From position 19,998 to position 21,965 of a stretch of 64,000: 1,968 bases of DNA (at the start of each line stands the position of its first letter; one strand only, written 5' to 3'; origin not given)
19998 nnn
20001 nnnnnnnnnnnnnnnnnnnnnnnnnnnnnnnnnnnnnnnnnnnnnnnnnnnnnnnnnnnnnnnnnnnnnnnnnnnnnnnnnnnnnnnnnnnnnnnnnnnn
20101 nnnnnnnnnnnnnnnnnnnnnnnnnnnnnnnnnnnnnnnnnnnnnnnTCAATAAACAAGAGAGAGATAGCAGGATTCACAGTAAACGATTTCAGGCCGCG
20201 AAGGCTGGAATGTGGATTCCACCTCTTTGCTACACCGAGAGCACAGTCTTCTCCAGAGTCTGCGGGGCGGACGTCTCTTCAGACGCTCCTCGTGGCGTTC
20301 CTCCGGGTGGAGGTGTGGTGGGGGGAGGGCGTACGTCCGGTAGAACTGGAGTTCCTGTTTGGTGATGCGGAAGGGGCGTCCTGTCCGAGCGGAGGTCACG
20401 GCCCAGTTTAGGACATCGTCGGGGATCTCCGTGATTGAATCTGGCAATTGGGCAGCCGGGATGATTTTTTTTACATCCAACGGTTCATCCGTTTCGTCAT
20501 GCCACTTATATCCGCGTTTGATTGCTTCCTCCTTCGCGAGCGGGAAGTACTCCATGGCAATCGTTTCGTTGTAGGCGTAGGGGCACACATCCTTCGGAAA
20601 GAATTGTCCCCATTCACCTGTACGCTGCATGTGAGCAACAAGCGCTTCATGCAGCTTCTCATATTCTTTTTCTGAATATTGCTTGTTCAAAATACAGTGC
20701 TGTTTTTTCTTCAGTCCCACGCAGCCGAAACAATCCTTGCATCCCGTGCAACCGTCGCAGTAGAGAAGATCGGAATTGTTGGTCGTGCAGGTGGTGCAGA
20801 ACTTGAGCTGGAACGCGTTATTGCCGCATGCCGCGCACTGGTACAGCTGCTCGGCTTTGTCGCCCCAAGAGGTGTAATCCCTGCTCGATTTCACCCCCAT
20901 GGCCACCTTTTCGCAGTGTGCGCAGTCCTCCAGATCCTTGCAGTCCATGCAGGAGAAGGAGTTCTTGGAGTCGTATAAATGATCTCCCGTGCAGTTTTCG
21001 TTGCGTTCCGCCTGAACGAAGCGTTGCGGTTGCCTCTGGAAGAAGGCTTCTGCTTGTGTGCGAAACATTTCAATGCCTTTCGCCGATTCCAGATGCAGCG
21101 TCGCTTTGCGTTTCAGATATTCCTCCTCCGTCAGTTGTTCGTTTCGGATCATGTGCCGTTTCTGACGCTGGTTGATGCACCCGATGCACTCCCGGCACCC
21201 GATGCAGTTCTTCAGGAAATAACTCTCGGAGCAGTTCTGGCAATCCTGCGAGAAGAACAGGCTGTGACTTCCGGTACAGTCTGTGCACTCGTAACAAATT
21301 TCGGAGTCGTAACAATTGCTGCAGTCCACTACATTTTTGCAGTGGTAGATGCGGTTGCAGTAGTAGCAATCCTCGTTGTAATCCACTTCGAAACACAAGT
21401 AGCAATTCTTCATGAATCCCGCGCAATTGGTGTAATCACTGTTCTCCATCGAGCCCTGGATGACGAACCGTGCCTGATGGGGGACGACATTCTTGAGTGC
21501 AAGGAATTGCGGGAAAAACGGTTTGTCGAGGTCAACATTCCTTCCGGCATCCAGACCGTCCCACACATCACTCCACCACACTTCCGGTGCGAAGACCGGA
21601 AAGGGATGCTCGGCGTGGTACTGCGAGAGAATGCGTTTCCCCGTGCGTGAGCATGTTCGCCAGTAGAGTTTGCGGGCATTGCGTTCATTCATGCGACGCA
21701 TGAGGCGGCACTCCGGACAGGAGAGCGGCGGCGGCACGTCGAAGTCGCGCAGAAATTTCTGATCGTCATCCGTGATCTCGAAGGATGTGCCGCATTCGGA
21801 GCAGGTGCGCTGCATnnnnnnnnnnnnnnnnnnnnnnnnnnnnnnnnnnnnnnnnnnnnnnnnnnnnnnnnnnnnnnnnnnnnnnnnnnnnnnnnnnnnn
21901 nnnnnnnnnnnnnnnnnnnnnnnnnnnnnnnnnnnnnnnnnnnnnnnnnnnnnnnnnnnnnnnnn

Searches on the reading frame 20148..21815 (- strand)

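Call 11: search_protein_families(library=pfam, proteins=[window:20148-21815:-], max_evalue=0.001)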
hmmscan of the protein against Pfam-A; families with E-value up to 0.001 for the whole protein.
window:20148-21815:- (555 aa): 1 family
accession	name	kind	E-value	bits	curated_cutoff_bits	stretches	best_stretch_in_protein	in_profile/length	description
PF23477.1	zf_Tbcl_2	-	4.6e-05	23.5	27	1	520-550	3-33/37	Probable treble clef zinc finger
